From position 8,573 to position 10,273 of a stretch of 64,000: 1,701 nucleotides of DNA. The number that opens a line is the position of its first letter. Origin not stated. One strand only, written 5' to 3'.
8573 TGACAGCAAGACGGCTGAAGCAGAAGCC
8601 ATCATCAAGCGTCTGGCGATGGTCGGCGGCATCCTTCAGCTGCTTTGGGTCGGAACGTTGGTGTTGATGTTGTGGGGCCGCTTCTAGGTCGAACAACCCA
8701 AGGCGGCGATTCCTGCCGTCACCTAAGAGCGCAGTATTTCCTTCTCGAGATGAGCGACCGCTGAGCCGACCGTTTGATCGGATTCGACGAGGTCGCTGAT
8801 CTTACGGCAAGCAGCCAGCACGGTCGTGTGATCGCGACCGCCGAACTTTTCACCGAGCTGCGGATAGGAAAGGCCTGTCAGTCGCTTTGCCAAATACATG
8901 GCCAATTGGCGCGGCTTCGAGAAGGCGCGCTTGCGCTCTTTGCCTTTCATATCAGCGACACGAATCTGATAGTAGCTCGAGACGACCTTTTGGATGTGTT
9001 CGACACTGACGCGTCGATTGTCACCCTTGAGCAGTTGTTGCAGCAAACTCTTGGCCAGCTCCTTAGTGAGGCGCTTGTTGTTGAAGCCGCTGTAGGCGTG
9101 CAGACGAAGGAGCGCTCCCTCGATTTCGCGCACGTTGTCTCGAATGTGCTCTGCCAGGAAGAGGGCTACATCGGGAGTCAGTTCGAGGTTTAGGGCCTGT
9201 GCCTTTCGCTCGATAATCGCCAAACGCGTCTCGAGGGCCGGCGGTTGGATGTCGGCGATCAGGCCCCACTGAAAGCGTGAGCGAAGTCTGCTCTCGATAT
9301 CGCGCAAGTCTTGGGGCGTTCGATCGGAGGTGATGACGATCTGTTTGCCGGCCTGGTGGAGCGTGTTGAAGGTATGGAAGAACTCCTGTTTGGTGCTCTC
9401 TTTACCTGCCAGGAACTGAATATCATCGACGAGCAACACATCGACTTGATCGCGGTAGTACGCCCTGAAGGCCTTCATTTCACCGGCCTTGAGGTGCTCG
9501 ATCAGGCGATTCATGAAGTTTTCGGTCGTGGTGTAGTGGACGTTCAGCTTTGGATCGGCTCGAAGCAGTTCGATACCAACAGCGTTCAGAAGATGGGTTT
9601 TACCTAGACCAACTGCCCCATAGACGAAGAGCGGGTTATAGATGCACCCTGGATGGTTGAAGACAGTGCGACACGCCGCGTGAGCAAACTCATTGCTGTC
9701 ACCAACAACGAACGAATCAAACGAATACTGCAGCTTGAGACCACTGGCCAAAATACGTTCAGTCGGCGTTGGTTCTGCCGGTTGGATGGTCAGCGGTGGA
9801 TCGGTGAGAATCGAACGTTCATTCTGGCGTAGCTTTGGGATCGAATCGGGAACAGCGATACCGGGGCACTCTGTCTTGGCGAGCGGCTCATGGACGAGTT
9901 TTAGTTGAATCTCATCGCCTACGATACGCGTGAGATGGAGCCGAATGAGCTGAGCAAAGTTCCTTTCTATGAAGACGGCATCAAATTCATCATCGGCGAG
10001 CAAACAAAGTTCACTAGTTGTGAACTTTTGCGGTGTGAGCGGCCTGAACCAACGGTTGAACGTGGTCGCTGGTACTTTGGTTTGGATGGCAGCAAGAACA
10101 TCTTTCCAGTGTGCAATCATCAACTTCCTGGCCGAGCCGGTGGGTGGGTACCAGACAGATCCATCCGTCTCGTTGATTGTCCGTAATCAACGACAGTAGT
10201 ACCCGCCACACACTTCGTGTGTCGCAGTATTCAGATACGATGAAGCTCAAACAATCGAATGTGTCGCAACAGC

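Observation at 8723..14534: Non-canonical origin layout: dnaA inverted and separated from dnaN by groES-groEL; DnaA boxes sit upstream of dnaN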

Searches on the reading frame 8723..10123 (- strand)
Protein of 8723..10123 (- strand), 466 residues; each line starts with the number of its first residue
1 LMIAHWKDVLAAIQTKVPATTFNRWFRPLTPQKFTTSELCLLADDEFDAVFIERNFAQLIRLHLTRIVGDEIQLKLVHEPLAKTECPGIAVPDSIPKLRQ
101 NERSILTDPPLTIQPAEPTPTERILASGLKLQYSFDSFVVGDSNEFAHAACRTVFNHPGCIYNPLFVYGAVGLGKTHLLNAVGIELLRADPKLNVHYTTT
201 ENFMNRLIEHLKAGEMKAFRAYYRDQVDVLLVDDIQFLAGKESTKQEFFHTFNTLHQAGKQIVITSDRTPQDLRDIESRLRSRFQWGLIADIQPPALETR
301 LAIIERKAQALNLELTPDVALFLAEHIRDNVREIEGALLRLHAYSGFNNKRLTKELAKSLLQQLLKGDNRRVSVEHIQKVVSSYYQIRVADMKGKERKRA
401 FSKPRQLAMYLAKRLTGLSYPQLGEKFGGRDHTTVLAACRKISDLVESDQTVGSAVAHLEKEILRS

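Call 7: search_protein_families(library=ncbifam, proteins=[window:8723-10123:-])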
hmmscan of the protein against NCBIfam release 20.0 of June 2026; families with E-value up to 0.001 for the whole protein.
window:8723-10123:- (466 aa): 21 families
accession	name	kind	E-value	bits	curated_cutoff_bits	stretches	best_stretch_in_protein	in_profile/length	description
TIGR00362.1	DnaA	equivalog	3.2e-155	517.5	343.9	1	6-463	1-437/437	chromosomal replication initiator protein DnaA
NF001154.0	PRK00149.3-3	equivalog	1.2e-90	304.7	410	1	20-463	25-458/462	chromosomal replication initiator protein DnaA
NF009087.0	PRK12422.1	equivalog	5.2e-79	266.5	657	1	130-463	105-443/455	chromosomal replication initiator protein DnaA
TIGR03420.1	DnaA_homol_Hda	equivalog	4.2e-31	108.2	194.8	1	125-362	4-226/226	DnaA regulatory inactivator Hda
NF005982.0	PRK08084.1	equivalog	2.6e-19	69.7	268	1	133-362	19-234/235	DnaA inactivator Hda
NF038214.1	IS21_help_AAA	equivalog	7.7e-14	51.9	200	1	164-270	92-194/232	IS21-like element helper ATPase IstB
NF005304.0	PRK06835.1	equivalog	5e-13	48.8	215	1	163-283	184-304/330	ATP-binding protein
NF006486.0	PRK08903.1-6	equivalog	4e-09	36.3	307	1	164-363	38-218/222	DnaA regulatory inactivator Hda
NF005992.0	PRK08116.1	subfamily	8e-08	31.7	189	1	133-284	82-237/269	hypothetical protein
NF005378.0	PRK06921.1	subfamily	1.5e-07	30.8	207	1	162-284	117-240/266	hypothetical protein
NF040713.1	ZapE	equivalog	1.8e-07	30.8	140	1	162-275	52-164/344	cell division protein ZapE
NF006485.0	PRK08903.1-5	equivalog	7.3e-07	29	289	1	163-362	39-226/233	DnaA regulatory inactivator Hda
TIGR01128.2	holA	equivalog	8.3e-07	28.6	80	1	229-363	62-193/316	DNA polymerase III subunit delta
NF051883.1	DnaARegInactHdaA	equivalog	8.3e-06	25.5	300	1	230-364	90-225/229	DnaA regulatory inactivator HdaA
NF006571.0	PRK09087.1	equivalog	9e-06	25.6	297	0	229-364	91-223/228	DnaA regulatory inactivator HdaA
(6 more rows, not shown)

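Call 9: find_related_loci(query=window:8723-10123:-, collection=genome_contigs, flank=10000)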
Query window:8723-10123:- (466 aa) in genome_contigs; peptide patterns used: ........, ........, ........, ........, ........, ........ (x = any residue, [..] = any of these).
245 stretches matched a pattern; 202 encode a relative of the query (tblastn E <= 1e-3); the best 80 are kept; 80 distinct loci.
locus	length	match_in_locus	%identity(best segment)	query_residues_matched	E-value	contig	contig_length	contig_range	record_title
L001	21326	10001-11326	43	2-463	3e-117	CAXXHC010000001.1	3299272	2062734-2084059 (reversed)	MAG: Myxococcota bacterium isolate df99fd88-303e-4d73-b9e8-6fd6d014d839 genome assembly, contig: contig_1, whole genome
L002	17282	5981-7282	42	6-460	1e-116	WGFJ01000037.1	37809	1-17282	MAG: Deltaproteobacteria bacterium isolate S146_80 k151_218998, whole genome shotgun sequence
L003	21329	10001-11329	41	2-464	8e-115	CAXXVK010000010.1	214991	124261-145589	MAG: Myxococcota bacterium isolate 9026f203-f4fd-4e78-b743-5aa82beef240 genome assembly, contig: contig_10, whole genome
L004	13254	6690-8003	42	2-456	1e-113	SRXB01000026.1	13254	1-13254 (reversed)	MAG: bacterium isolate D1FMe1.002 contig-D1FMe1_128_length_13254__66655, whole genome shotgun sequence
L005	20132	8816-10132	42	9-449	3e-112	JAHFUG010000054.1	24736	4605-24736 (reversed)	MAG: Blastocatellia bacterium isolate nzgw74 NODE_75_length_24737_cov_9.307483, whole genome shotgun sequence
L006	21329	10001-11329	40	6-463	4e-111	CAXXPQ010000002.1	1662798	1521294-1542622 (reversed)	MAG: Myxococcota bacterium isolate 47235228-1a69-4079-bee5-5cff8c319118 genome assembly, contig: contig_2, whole genome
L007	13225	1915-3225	40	6-464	3e-111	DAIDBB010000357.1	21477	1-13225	MAG TPA_asm: bacterium isolate clean1855 k141_427713, whole genome shotgun sequence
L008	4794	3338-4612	41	6-451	1e-111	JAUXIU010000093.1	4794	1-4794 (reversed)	MAG: Deltaproteobacteria bacterium isolate CSMAG_3064 CSMAG_3064_k127_25347515_length_4794_cov_13.3426, whole genome sho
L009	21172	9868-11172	40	6-459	5e-111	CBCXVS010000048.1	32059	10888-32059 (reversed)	MAG: uncultured bacterium isolate DOM43_bin32 genome assembly, contig: DOM43_32_48, whole genome shotgun sequence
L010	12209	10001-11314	42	4-463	7e-111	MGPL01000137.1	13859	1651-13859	MAG: Deltaproteobacteria bacterium GWA2_55_10 gwa2_scaffold_6851, whole genome shotgun sequence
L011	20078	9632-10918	41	6-463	1e-110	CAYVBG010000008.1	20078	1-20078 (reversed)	MAG TPA_asm: uncultured Zetaproteobacteria bacterium isolate SRP216583_co2_159 genome assembly, contig: NODE_1891_length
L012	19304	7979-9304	40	6-463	6e-110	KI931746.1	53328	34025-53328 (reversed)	MAG: Candidatus Entotheonella sp. TSY1 genomic scaffold TSY1_scaffold00017, whole genome shotgun sequence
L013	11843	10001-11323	41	6-460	6e-110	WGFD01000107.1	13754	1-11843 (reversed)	MAG: Deltaproteobacteria bacterium isolate S146_70 k151_378061, whole genome shotgun sequence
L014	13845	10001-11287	42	6-463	8e-110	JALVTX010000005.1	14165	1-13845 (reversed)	MAG: Mariprofundaceae bacterium isolate M1_metabat2_scaf2bin.046 M1_NODE_1050_length_14165_cov_11.125374, whole genome s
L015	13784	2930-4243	40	6-459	2e-108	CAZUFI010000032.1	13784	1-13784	MAG TPA_asm: uncultured Thermodesulfobacteriota bacterium isolate SRP128015_co1_460 genome assembly, contig: NODE_6725_l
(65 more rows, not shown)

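Call 11: find_homologous_proteins(query=window:8723-10123:-, max_evalue=1e-50)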
Query window:8723-10123:- (466 aa): 7997 proteins with E <= 1e-50 among 8000 candidates; the best 120 are listed.
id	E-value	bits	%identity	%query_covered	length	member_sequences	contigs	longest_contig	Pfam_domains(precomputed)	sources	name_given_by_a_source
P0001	0.0e+0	1009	96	100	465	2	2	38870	PF11638.14,PF01695.24,PF00308.25,PF08299.18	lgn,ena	-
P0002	1.9e-210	718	69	99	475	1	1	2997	PF11638.14,PF22688.3,PF01695.24,PF00308.25,PF08299.18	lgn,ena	-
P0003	9.5e-209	712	67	99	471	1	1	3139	PF11638.14,PF01695.24,PF00308.25,PF08299.18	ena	-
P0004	2.8e-208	711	68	99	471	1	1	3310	PF11638.14,PF01695.24,PF00308.25,PF08299.18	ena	-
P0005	6.3e-189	647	63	100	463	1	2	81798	PF11638.14,PF22688.3,PF01695.24,PF00308.25,PF08299.18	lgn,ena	-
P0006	2.1e-178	612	57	100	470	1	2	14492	PF11638.14,PF01695.24,PF00308.25,PF08299.18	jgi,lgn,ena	-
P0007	1.3e-176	606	60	100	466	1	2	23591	PF11638.14,PF22688.3,PF01695.24,PF00308.25,PF08299.18,PF00004.36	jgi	jgi:chromosomal replication initiator protein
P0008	6.8e-176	604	55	100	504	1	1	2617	PF11638.14,PF00308.25,PF08299.18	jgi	-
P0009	1.2e-172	593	55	100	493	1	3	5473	PF11638.14,PF01695.24,PF00308.25,PF08299.18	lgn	-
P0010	3.6e-169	582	55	100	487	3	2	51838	PF11638.14,PF01695.24,PF00308.25,PF08299.18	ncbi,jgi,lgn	jgi:chromosomal replication initiator protein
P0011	8.6e-169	580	56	100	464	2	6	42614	PF11638.14,PF01695.24,PF00308.25,PF08299.18,PF00004.36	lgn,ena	-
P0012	3.2e-166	572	57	99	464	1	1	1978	PF11638.14,PF01695.24,PF00308.25,PF08299.18,PF00004.36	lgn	-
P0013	1.3e-161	557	54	96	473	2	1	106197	PF22688.3,PF01695.24,PF00308.25,PF08299.18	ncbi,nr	ncbi:MAG: chromosomal replication initiator protein DnaA [Bradymonadales bacterium]|nr:chromosomal r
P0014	5.3e-151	522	52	99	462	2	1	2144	PF11638.14,PF01695.24,PF00308.25,PF08299.18,PF13401.13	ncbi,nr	ncbi:MAG: chromosomal replication initiator protein DnaA [Myxococcales bacterium]|nr:chromosomal rep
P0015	1.3e-150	521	52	98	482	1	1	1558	PF11638.14,PF22688.3,PF00308.25,PF08299.18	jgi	jgi:chromosomal replication initiator protein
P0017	6.4e-126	439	47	95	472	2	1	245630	PF11638.14,PF01695.24,PF00308.25,PF03969.23,PF08299.18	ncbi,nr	ncbi:chromosomal replication initiator protein DnaA [Lujinxingia litoralis]|nr:chromosomal replicati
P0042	7.7e-118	412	44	99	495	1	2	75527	PF11638.14,PF01695.24,PF00308.25,PF03969.23,PF08299.18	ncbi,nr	ncbi:MAG: chromosomal replication initiator protein DnaA [Bradymonadaceae bacterium]|nr:chromosomal 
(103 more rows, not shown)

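Call 13: find_encoding_contigs(protein=P0001, flank=10000, max_places=2)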
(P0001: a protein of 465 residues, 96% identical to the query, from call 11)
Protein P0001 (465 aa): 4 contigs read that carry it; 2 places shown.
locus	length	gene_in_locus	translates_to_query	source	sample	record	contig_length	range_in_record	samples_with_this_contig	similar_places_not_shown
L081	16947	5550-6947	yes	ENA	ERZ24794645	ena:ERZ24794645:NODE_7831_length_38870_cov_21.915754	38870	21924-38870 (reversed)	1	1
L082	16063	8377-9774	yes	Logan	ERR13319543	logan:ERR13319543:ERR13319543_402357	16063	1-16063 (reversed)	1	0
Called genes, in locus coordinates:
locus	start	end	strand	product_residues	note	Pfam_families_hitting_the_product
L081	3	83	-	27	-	?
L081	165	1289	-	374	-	PF02463:SMC_N, PF13175:AAA_15, PF13476:AAA_23 (weak), PF13304:AAA_21 (faint)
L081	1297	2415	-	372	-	PF00712:DNA_pol3_beta, PF02767:DNA_pol3_beta_2, PF02768:DNA_pol3_beta_3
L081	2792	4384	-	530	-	PF00118:Cpn60_TCP1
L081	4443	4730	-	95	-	PF00166:Cpn10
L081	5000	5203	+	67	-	-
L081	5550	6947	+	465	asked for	PF11638:DnaA_N, PF00308:Bac_DnaA, PF01695:IstB_IS21, PF08299:Bac_DnaA_C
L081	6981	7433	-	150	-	-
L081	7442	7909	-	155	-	PF00582:Usp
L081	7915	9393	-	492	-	PF00939:Na_sulph_symp, PF03600:CitMHS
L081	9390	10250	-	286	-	PF08543:Phos_pyr_kin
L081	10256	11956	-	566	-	PF00753:Lactamase_B, PF23023:Anti-Pycsar_Apyc1 (faint), PF12706:Lactamase_B_2, PF22505:RNase_J_b_CASP, PF07521:RMMBL (weak), PF17770:RNase_J_C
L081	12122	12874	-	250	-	PF01171:ATP_bind_3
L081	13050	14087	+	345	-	PF01636:APH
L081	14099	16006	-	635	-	PF03485:Arg_tRNA_synt_N, PF00750:tRNA-synt_1d, PF05746:DALR_1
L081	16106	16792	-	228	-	PF16927:HisKA_7TM (weak)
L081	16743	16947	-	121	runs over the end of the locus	-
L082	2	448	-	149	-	?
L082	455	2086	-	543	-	PF02384:N6_Mtase, PF05175:MTS, PF01170:UPF0020 (weak), PF12950:TaqI_C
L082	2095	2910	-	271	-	-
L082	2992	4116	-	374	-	PF02463:SMC_N, PF13175:AAA_15, PF13476:AAA_23 (weak), PF13304:AAA_21 (faint)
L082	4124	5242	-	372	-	PF00712:DNA_pol3_beta, PF02767:DNA_pol3_beta_2, PF02768:DNA_pol3_beta_3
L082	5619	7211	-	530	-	PF00118:Cpn60_TCP1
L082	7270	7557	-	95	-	PF00166:Cpn10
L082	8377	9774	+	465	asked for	PF11638:DnaA_N, PF00308:Bac_DnaA, PF01695:IstB_IS21, PF08299:Bac_DnaA_C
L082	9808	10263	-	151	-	-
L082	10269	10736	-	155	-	PF00582:Usp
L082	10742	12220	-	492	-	PF00939:Na_sulph_symp, PF03600:CitMHS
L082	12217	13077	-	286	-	PF08543:Phos_pyr_kin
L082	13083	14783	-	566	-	PF00753:Lactamase_B, PF23023:Anti-Pycsar_Apyc1 (faint), PF12706:Lactamase_B_2, PF22505:RNase_J_b_CASP, PF07521:RMMBL (weak), PF17770:RNase_J_C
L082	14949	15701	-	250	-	PF01171:ATP_bind_3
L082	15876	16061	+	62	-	?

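Call 14: find_encoding_contigs(protein=P0005, flank=10000, max_places=2)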
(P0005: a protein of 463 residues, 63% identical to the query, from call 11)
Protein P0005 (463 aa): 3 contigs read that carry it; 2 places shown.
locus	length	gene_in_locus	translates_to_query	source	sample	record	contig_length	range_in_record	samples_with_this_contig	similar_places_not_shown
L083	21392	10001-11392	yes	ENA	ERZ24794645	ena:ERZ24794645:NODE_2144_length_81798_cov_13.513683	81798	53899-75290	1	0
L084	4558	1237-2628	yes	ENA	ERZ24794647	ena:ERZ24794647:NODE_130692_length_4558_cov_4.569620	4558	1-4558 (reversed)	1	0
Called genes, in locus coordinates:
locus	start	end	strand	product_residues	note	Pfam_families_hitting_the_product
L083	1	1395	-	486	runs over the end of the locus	PF00939:Na_sulph_symp, PF03600:CitMHS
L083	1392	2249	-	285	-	PF08543:Phos_pyr_kin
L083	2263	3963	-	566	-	PF00753:Lactamase_B, PF12706:Lactamase_B_2, PF22505:RNase_J_b_CASP, PF07521:RMMBL, PF17770:RNase_J_C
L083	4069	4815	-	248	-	PF01171:ATP_bind_3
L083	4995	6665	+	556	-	-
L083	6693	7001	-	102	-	-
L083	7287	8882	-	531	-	PF00118:Cpn60_TCP1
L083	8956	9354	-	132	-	PF00166:Cpn10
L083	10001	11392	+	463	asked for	PF11638:DnaA_N, PF00308:Bac_DnaA, PF01695:IstB_IS21 (faint), PF22688:Hda_lid (faint), PF08299:Bac_DnaA_C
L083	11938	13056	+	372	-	PF00712:DNA_pol3_beta, PF02767:DNA_pol3_beta_2, PF02768:DNA_pol3_beta_3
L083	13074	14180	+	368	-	PF02463:SMC_N, PF13175:AAA_15, PF13476:AAA_23 (weak), PF13304:AAA_21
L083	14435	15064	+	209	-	-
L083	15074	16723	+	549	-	-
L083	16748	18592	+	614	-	PF00069:Pkinase, PF07714:PK_Tyr_Ser-Thr, PF03109:ABC1 (weak)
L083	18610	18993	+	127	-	PF02152:FolB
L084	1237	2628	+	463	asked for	PF11638:DnaA_N, PF00308:Bac_DnaA, PF01695:IstB_IS21 (faint), PF22688:Hda_lid (faint), PF08299:Bac_DnaA_C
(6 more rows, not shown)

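Call 15: find_encoding_contigs(protein=P0007, flank=10000, max_places=1)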
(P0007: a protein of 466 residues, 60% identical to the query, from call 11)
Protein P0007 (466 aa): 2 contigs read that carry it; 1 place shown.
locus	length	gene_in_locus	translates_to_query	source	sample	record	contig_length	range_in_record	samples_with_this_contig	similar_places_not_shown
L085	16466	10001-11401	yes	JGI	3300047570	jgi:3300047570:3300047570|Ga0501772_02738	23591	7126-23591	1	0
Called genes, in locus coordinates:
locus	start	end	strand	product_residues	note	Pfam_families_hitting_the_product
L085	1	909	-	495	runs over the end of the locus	PF00939:Na_sulph_symp, PF03600:CitMHS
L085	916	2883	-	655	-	PF00694:Aconitase_C (weak), PF00330:Aconitase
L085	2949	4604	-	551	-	PF00753:Lactamase_B, PF12706:Lactamase_B_2, PF22505:RNase_J_b_CASP, PF07521:RMMBL (weak), PF17770:RNase_J_C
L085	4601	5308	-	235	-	PF01171:ATP_bind_3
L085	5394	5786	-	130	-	-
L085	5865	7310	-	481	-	-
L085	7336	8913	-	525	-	PF00118:Cpn60_TCP1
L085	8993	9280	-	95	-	PF00166:Cpn10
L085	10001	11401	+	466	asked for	PF11638:DnaA_N, PF00308:Bac_DnaA, PF01695:IstB_IS21 (weak), PF00004:AAA (weak), PF22688:Hda_lid (faint), PF08299:Bac_DnaA_C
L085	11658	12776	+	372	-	PF00712:DNA_pol3_beta, PF02767:DNA_pol3_beta_2, PF02768:DNA_pol3_beta_3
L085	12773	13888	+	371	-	PF02463:SMC_N, PF13175:AAA_15, PF13476:AAA_23 (weak), PF13304:AAA_21 (weak)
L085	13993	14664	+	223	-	-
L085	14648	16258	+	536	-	PF02384:N6_Mtase, PF05175:MTS, PF13847:Methyltransf_31 (faint), PF12950:TaqI_C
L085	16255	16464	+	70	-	?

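Call 16: find_encoding_contigs(protein=P0010, flank=10000, max_places=1)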
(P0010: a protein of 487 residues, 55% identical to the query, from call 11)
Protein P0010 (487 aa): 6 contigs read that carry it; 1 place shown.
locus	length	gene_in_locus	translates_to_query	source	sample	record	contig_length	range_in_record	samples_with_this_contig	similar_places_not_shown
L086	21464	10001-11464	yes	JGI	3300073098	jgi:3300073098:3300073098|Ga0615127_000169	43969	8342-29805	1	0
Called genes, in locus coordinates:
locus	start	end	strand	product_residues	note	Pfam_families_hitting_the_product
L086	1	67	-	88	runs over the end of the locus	PF01649:Ribosomal_S20p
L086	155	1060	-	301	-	PF00480:ROK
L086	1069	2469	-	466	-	PF02878:PGM_PMM_I, PF02879:PGM_PMM_II, PF02880:PGM_PMM_III, PF00408:PGM_PMM_IV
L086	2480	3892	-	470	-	PF03951:Gln-synt_N, PF00120:Gln-synt_C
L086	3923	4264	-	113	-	PF00543:P-II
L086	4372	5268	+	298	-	PF06325:PrmA, PF05175:MTS (weak), PF13489:Methyltransf_23 (weak), PF13649:Methyltransf_25 (weak), PF13847:Methyltransf_31 (weak)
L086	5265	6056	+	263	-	PF04452:Methyltrans_RNA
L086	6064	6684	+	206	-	PF06271:RDD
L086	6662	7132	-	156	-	PF18911:PKD_4, PF00801:PKD, PF22352:K319L-like_PKD (weak)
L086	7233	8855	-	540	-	PF00118:Cpn60_TCP1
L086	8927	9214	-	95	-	PF00166:Cpn10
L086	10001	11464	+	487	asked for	PF11638:DnaA_N, PF00308:Bac_DnaA, PF01695:IstB_IS21 (weak), PF08299:Bac_DnaA_C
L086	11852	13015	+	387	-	PF00712:DNA_pol3_beta, PF02767:DNA_pol3_beta_2, PF02768:DNA_pol3_beta_3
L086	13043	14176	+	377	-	PF02463:SMC_N, PF13175:AAA_15 (weak), PF13304:AAA_21 (weak)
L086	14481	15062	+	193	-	-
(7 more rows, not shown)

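Call 17: find_encoding_contigs(protein=P0011, flank=10000, max_places=1)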
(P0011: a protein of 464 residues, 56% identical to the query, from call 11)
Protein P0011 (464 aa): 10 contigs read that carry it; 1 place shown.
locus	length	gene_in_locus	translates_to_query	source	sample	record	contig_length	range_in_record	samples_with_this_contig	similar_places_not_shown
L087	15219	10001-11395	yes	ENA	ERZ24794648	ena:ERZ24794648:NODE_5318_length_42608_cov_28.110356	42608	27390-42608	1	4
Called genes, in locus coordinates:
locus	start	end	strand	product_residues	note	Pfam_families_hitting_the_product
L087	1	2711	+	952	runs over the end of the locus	PF00005:ABC_tran (faint), PF02463:SMC_N (faint), PF03193:RsgA_GTPase (faint), PF13191:AAA_16 (faint), PF13555:AAA_29 (faint), PF20703:nSTAND1 (faint), PF17760:UvrA_inter, PF17755:UvrA_DNA-bind, +1 more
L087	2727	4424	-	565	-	PF00753:Lactamase_B, PF12706:Lactamase_B_2, PF22505:RNase_J_b_CASP, PF07521:RMMBL, PF17770:RNase_J_C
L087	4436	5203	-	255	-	PF01171:ATP_bind_3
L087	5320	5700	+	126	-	-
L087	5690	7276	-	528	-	PF01370:Epimerase, PF01073:3Beta_HSD (faint)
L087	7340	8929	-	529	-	PF00118:Cpn60_TCP1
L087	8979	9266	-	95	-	PF00166:Cpn10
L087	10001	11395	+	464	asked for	PF11638:DnaA_N, PF00004:AAA (faint), PF00308:Bac_DnaA, PF01695:IstB_IS21, PF08299:Bac_DnaA_C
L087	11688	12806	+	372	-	PF00712:DNA_pol3_beta, PF02767:DNA_pol3_beta_2, PF02768:DNA_pol3_beta_3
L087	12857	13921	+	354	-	PF02463:SMC_N, PF13304:AAA_21 (faint)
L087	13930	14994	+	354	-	PF04055:Radical_SAM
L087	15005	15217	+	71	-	?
